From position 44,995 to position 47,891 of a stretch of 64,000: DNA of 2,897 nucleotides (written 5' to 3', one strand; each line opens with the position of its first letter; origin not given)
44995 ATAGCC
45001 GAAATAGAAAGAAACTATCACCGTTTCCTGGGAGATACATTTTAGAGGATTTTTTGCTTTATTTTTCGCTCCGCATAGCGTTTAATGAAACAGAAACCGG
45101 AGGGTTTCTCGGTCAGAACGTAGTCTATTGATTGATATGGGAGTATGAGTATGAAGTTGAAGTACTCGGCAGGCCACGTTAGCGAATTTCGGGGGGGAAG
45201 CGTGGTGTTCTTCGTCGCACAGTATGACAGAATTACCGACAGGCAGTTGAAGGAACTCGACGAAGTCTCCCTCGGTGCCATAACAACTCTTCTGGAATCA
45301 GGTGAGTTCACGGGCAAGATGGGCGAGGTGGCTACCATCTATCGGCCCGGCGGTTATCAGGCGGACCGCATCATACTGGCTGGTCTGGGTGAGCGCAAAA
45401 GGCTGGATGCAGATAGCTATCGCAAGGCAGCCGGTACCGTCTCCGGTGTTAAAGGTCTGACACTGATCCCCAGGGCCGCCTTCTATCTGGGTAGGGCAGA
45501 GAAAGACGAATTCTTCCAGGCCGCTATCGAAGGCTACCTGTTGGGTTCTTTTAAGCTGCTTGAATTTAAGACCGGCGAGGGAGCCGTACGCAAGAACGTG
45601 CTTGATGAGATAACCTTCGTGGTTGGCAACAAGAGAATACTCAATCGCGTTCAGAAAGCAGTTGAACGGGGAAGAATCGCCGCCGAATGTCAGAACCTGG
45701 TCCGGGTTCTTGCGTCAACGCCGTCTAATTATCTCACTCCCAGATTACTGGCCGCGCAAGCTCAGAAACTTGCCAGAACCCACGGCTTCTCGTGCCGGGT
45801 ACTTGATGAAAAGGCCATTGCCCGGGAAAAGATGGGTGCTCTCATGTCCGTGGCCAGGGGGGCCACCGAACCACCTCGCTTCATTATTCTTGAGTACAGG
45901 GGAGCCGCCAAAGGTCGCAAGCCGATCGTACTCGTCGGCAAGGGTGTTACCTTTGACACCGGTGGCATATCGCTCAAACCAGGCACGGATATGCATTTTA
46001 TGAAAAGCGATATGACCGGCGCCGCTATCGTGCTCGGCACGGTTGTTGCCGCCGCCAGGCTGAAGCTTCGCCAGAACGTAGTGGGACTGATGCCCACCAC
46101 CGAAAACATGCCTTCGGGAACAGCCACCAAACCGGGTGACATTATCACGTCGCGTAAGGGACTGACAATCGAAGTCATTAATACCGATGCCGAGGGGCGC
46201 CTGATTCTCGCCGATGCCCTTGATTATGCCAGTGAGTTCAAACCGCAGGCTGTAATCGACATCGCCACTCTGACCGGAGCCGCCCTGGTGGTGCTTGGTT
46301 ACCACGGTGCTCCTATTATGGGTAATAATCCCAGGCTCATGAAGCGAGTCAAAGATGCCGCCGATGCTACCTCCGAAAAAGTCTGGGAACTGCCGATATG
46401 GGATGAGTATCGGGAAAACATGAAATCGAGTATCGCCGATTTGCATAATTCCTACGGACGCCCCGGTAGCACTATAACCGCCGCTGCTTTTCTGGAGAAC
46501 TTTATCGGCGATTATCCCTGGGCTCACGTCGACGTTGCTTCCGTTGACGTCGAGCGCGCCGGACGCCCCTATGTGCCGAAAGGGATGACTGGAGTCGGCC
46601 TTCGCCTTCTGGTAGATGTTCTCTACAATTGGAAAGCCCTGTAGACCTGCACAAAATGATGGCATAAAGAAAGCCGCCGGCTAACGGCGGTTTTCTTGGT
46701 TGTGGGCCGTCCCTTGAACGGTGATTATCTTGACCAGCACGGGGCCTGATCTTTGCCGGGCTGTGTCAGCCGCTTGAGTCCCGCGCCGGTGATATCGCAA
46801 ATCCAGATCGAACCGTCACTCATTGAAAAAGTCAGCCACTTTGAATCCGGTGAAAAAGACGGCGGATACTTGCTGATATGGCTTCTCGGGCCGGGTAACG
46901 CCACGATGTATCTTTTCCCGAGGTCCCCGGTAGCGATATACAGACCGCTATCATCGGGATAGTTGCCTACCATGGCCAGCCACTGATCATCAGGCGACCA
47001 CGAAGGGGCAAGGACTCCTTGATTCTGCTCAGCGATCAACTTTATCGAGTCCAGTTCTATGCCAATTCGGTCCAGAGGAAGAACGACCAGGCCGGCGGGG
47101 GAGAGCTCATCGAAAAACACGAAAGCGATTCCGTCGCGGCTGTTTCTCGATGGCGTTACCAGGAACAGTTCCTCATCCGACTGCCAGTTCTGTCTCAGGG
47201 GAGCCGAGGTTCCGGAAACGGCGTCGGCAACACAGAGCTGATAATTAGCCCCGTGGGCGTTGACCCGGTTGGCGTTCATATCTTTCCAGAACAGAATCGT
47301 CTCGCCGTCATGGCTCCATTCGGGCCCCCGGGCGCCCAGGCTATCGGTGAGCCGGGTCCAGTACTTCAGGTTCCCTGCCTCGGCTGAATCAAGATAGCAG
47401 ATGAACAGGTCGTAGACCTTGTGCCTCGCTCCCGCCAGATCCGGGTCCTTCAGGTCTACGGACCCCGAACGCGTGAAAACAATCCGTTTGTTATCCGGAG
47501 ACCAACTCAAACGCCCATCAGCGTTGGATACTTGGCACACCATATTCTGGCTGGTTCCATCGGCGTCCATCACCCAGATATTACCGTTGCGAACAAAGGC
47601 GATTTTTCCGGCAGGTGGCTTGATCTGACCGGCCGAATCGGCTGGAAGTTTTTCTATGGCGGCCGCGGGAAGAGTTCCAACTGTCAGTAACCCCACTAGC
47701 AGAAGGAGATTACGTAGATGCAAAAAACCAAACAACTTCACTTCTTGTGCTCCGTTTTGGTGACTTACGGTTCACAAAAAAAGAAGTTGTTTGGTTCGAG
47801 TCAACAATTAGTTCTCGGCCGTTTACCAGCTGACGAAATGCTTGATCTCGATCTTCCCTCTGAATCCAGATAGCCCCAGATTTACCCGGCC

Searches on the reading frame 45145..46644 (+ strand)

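Call 66: search_protein_families(library=pfam, proteins=[window:45145-46644:+], max_evalue=0.00001)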
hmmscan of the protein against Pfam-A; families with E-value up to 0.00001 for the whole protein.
window:45145-46644:+ (499 aa): 2 families
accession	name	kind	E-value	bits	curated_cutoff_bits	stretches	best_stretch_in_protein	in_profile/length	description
PF00883.26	Peptidase_M17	-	1.1e-119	399.8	25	1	184-490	1-310/310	Cytosol aminopeptidase family, catalytic domain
PF02789.23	Peptidase_M17_N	-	9.9e-21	74.4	23.4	1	27-143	7-127/129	Cytosol aminopeptidase family, N-terminal domain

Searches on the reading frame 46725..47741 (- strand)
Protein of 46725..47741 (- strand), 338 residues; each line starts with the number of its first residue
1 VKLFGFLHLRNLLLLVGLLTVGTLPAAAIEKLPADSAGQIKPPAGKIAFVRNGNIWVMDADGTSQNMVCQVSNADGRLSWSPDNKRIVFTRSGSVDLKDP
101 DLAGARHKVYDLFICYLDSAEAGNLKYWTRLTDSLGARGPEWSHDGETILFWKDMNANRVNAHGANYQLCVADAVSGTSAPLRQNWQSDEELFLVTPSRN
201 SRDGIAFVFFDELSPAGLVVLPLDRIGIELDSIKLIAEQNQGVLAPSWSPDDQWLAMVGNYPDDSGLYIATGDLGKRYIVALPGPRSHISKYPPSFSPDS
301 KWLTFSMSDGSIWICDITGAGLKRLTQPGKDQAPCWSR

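Call 66: search_protein_families(library=pfam, proteins=[window:46725-47741:-], max_evalue=0.00001)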
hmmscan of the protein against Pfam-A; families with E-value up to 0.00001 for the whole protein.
window:46725-47741:- (338 aa): 2 families
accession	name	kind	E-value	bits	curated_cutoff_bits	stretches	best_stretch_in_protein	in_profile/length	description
PF07676.18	PD40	-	2.5e-11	43.7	20.9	0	79-99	15-33/38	WD40-like Beta Propeller Repeat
PF00930.27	DPPIV_N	-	6.8e-06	25.5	22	0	30-63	36-73/354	Dipeptidyl peptidase IV (DPP IV) N-terminal region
